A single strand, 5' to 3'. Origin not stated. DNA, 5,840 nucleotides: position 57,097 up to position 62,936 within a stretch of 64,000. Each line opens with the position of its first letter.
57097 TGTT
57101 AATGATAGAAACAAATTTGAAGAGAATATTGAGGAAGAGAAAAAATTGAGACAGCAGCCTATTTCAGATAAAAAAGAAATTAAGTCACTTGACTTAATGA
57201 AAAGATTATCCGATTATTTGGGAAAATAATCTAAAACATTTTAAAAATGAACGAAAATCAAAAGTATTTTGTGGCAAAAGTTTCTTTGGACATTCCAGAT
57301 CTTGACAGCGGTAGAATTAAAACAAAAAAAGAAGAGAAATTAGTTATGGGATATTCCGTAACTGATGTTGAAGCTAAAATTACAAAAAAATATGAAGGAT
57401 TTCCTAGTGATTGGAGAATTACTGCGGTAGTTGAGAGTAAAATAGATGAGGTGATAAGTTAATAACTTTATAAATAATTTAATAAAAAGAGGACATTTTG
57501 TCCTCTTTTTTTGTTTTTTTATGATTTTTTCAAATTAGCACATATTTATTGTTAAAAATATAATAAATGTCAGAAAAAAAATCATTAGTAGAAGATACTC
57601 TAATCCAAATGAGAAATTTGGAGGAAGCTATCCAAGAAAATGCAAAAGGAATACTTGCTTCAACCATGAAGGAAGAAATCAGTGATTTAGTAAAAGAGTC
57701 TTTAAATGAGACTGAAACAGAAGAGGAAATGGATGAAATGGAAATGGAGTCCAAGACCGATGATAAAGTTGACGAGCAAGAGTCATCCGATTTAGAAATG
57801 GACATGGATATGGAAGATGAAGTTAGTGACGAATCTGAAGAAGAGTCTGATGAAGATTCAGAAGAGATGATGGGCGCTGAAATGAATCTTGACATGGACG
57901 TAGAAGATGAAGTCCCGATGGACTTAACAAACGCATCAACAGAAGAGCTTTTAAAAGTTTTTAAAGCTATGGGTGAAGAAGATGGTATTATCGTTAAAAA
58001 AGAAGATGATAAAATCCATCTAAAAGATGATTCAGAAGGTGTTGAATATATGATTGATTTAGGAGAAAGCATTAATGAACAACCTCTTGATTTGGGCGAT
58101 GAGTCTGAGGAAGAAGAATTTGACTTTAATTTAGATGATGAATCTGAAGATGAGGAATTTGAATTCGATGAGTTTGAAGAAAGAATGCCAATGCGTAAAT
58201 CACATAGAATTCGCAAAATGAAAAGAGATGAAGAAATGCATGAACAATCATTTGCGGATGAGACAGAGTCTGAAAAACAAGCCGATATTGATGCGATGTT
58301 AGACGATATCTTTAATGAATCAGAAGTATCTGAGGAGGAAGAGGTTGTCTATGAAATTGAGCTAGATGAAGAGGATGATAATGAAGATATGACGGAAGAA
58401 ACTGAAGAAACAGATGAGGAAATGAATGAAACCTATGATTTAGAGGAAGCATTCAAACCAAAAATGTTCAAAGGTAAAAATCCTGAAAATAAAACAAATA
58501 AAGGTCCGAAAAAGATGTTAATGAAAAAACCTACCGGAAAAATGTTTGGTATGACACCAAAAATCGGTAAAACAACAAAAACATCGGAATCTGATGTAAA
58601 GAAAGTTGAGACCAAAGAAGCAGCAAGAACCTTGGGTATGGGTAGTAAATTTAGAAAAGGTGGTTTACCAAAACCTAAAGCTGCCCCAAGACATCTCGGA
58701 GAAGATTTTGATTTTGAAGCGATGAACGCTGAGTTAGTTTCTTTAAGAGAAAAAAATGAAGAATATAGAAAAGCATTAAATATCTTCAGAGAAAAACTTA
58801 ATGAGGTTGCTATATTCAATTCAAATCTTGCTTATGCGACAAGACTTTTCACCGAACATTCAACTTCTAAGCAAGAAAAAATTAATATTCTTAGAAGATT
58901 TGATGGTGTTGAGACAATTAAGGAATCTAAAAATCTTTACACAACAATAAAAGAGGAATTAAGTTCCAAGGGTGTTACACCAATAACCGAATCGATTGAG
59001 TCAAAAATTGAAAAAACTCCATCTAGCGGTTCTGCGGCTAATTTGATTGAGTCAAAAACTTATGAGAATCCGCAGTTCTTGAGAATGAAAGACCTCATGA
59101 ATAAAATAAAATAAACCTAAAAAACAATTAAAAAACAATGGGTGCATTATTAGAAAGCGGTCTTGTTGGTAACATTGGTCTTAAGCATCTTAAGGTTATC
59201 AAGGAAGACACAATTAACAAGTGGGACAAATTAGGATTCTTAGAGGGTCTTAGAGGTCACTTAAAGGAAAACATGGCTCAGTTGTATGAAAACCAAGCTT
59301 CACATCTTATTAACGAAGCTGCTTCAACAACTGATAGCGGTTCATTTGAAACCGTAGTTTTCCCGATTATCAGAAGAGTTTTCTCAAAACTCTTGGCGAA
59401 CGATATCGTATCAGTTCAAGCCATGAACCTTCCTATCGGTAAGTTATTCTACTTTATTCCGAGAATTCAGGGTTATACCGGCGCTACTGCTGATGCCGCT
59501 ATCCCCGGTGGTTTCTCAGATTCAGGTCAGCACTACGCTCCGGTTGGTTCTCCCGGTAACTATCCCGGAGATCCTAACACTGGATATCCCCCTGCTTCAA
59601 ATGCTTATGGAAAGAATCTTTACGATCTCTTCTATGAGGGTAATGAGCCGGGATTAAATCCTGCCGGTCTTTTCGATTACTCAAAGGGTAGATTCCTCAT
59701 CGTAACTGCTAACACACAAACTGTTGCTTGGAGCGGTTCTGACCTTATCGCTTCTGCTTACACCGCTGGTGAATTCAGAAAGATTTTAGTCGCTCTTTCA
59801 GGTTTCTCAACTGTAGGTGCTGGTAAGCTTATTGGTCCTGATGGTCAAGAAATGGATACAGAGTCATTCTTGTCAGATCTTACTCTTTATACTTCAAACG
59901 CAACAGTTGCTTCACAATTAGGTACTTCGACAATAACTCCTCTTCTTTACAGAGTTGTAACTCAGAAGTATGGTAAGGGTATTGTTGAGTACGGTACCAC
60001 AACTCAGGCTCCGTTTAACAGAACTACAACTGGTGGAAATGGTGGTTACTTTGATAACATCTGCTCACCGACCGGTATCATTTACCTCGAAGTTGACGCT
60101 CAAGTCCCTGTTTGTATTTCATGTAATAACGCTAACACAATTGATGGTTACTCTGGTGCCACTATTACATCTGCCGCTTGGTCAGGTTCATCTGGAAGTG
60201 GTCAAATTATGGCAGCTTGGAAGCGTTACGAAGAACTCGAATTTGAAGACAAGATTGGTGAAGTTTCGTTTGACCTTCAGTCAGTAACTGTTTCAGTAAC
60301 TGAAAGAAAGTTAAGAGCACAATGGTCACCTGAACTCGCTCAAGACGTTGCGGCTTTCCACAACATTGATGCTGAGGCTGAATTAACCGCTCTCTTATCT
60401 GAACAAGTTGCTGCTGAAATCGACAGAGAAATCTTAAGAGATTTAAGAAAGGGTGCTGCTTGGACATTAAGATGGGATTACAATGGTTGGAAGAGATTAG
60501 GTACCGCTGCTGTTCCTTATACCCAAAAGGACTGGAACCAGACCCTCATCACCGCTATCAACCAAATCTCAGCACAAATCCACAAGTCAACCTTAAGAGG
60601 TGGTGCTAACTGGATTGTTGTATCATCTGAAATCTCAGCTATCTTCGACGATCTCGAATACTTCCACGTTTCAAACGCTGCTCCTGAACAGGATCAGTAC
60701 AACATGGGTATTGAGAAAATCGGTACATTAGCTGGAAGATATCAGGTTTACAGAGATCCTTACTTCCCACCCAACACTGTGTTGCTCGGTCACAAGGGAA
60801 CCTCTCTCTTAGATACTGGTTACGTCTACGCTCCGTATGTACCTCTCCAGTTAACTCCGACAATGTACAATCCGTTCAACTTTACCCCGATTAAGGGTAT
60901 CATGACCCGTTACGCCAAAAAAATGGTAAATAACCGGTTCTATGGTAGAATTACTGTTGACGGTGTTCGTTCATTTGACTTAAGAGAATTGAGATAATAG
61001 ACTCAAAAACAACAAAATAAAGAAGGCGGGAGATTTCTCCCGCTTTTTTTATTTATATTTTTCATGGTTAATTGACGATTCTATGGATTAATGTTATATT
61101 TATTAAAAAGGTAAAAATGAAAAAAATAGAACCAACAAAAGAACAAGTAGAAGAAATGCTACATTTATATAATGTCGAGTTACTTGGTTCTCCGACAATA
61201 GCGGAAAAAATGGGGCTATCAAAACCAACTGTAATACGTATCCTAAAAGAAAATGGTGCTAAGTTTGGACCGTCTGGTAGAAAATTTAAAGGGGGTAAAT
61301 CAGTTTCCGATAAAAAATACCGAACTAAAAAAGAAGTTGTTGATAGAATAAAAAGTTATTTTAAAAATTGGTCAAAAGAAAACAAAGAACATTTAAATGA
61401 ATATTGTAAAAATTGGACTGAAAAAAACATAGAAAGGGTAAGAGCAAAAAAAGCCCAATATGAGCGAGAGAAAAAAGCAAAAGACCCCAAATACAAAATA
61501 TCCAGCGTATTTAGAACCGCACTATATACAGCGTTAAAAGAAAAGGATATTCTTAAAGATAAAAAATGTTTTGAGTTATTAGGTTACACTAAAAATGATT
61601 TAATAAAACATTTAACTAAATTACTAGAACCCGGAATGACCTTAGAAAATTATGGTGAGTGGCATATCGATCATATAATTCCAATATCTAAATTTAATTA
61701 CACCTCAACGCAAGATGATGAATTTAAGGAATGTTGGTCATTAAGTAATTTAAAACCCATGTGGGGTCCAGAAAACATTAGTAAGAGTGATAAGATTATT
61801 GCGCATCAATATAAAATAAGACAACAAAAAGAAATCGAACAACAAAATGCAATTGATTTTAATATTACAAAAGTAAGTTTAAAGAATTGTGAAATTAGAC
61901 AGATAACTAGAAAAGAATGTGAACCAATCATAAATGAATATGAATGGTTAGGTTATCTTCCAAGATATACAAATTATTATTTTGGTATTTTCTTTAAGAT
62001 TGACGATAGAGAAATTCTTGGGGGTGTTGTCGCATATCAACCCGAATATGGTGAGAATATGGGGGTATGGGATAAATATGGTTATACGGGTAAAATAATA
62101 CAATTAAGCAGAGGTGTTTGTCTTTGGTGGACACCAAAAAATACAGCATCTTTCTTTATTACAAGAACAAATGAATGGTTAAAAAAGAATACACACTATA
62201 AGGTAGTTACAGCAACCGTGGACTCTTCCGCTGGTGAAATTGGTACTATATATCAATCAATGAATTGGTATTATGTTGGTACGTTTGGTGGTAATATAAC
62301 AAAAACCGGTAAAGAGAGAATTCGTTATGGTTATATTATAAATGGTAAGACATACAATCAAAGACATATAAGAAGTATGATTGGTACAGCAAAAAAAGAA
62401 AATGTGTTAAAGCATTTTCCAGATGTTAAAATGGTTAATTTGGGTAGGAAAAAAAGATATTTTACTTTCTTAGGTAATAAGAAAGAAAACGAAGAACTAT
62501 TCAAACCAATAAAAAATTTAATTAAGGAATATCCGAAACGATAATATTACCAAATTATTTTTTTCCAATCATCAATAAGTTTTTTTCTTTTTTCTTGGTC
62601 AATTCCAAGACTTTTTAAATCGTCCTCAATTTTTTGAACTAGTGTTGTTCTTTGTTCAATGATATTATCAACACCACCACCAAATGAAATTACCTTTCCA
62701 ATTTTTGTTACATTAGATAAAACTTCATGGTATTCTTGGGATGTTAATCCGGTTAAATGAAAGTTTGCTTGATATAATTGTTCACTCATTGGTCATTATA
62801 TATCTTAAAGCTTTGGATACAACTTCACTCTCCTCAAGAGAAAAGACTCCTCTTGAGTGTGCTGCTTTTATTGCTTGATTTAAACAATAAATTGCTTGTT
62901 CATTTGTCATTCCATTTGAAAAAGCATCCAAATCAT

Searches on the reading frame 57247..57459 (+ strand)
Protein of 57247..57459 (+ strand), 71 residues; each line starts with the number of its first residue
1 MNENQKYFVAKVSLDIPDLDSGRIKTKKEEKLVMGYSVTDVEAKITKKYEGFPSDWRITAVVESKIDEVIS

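Call 23: search_protein_families(library=pfam, proteins=[window:57247-57459:+], max_evalue=0.01)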
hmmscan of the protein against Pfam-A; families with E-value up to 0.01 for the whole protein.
window:57247-57459:+ (71 aa): 1 family
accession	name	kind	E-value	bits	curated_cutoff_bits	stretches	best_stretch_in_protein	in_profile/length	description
PF14902.11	DUF4494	-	4.8e-06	26.9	27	1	7-70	1-64/139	Domain of unknown function (DUF4494)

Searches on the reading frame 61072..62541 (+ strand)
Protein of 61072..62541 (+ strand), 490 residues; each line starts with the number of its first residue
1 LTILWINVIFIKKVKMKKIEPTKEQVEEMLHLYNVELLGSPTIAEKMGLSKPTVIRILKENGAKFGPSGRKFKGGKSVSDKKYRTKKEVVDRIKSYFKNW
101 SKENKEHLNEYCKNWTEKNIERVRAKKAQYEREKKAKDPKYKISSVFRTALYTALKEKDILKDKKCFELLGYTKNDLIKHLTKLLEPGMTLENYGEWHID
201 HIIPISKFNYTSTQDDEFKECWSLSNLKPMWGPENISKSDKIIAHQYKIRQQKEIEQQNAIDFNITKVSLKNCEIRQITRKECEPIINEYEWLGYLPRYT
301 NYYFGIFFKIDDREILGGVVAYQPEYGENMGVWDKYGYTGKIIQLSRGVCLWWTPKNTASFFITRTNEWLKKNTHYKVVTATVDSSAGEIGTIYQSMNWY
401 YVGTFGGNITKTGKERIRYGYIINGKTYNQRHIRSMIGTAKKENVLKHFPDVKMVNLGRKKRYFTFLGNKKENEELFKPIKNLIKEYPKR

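Call 4: search_protein_families(library=pfam, proteins=[window:61072-62541:+], max_evalue=0.1)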
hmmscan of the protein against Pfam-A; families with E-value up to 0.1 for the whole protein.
window:61072-62541:+ (490 aa): 4 families
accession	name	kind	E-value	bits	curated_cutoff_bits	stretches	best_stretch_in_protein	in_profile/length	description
PF25680.1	Mom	-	4.8e-19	69.2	27.1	1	273-489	2-202/202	Mom protein family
PF13730.12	HTH_36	-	0.0092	16.2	25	1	42-60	30-48/55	Helix-turn-helix domain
PF22960.2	UBR1-like_wing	-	0.024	15.2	27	1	72-123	44-96/100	E3 ubiquitin-protein ligase UBR1-like, winged-helix domain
PF24389.1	ORC-CDC6-like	-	0.042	13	27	1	70-156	312-404/571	ORC-CDC6-like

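Call 46: search_protein_families(library=phrogs, proteins=[window:61072-62541:+], max_evalue=0.01)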
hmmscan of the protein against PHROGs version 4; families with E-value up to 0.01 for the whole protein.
window:61072-62541:+ (490 aa): 6 families
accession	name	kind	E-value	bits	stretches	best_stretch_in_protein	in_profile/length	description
phrog_1384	-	other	1.6e-21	77.9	1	260-490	8-219/245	Mom-like DNA modification protein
phrog_1035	-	DNA, RNA and nucleotide metabolism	8.8e-12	46.4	1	94-292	82-267/271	endonuclease VII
phrog_28061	-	unknown function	1.4e-06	29.7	1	189-243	6-58/62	-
phrog_14214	-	unknown function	2.4e-05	25.4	1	95-138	12-54/58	-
phrog_2340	-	DNA, RNA and nucleotide metabolism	0.00087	20.5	1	75-168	41-128/171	endonuclease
phrog_10829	-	unknown function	0.0016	19.5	1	77-135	104-162/165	-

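Call 67: search_dna_similar(query=window:61117-62541:+, collection=phages, mode=protein, max_rows=20, max_evalue=0.00001)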
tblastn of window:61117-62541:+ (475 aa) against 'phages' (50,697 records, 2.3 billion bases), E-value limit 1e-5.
Records with a match: 211; places in all: 217; records where one place covers at least 80% of the query: 0.
Best place of each record, by identity: <60% 211.
By first word of the organism name: Vibrio 40; Klebsiella 26; Enterococcus 23; Listeria 23; Salmonella 16; Flavobacterium 9; Bacillus 8; Acinetobacter 7; Pseudomonas 7; Rhizobium 4; and 25 more.
By host as written in the record: - 37; Listeria monocytogenes 20; Klebsiella pneumoniae 13; Flavobacterium sp. BAL314 9; Salmonella enterica subsp. enterica serovar Infantis 6; Vibrio crassostreae 5; Salmonella enterica 5; Vibrio breoganii 4; and 72 more.
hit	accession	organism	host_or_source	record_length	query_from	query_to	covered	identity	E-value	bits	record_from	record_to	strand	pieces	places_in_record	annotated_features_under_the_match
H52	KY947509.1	Bacillus phage SerPounce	Bacillus thuringiensis subsp. kurstaki ...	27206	220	475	54%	27.4%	1e-8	64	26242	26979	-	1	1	GNAT family acetyltransferase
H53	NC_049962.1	Bacillus phage SerPounce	Bacillus thuringiensis subsp. kurstaki ...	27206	220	475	54%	27.4%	1e-8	64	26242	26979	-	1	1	Mom-like DNA modification protein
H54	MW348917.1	Bacillus phage Thornton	Bacillus thuringiensis subspecies ...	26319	220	475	54%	27.4%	1e-8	64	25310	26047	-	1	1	acetyltransferase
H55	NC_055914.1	Bacillus phage Thornton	Bacillus thuringiensis subspecies ...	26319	220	475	54%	27.4%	1e-8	64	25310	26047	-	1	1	Mom-like DNA modification protein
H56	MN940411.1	Phage f2b1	Staphylococcus aureus ZH 2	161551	235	475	51%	27.2%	1e-8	64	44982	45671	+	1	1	hypothetical protein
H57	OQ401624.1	Roseobacter phage CRP-902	Roseobacter sp. FZCC0083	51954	240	475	50%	27.5%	2e-8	63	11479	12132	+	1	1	hypothetical protein | VRR-nuclease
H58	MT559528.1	Klebsiella phage vB_KpnM_cmc20193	Klebsiella pneumoniae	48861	34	226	41%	33.0%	5e-17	90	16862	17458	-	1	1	record has no annotation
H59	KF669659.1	Bacillus phage Riggi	Bacillus pumilus BL-8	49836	253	474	47%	28.6%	5e-8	62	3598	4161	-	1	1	acetyltransferase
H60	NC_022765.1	Bacillus phage Riggi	Bacillus pumilus BL-8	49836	253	474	47%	28.6%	5e-8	62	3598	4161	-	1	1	Mom-like DNA modification protein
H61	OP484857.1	Sinorhizobium phage AP-16-3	Sinorhizobium meliloti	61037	73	228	33%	40.0%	9e-29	126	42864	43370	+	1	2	hypothetical protein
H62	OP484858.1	Sinorhizobium phage NV1.1.1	Sinorhizobium meliloti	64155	73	228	33%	40.0%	9e-29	126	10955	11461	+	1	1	hypothetical protein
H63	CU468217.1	Azospirillum phage Cd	Azospirillum brasilense Cd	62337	76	226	32%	41.2%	1e-28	126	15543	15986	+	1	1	26: putative prophage protein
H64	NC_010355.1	Azospirillum phage Cd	Azospirillum brasilense Cd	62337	76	226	32%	41.2%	1e-28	126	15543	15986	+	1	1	26: endonuclease VII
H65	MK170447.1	Methanosarcina virus MetMV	Methanosarcina sp.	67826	73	227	33%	39.4%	2e-27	122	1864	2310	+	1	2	hypothetical protein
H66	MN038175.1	Pantoea phage Phynn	Panteoa sp. Environmental Isolate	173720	254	441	40%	32.1%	4e-11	72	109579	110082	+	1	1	163: hypothetical protein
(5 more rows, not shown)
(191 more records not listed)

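Call 79: search_protein_families(library=ncbifam, proteins=[window:61117-62541:+], max_evalue=0.1)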
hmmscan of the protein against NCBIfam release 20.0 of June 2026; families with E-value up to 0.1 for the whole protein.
window:61117-62541:+ (475 aa): 2 families
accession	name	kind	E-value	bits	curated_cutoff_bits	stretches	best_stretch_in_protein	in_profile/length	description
TIGR03879.1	near_KaiC_dom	domain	0.033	14.7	65.1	0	26-46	39-59/91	probable regulatory domain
NF033546.1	transpos_IS21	equivalog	0.068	12.7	160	1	23-118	9-101/294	IS21 family transposase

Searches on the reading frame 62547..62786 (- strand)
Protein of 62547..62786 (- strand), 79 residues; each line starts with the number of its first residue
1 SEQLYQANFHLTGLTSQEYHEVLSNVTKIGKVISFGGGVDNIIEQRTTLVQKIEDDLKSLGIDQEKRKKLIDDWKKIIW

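Call 23: search_protein_families(library=pfam, proteins=[window:62547-62786:-], max_evalue=0.01)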
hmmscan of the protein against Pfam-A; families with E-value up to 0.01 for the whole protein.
window:62547-62786:- (79 aa): 0 families

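Call 46: search_protein_families(library=phrogs, proteins=[window:62547-62786:-], max_evalue=0.01)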
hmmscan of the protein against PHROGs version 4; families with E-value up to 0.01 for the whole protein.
window:62547-62786:- (79 aa): 0 families

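Call 72: search_dna_similar(query=window:62547-62786:-, collection=phages, mode=protein, max_rows=8, max_evalue=0.001)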
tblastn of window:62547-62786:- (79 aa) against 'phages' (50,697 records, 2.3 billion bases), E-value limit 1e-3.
No match.
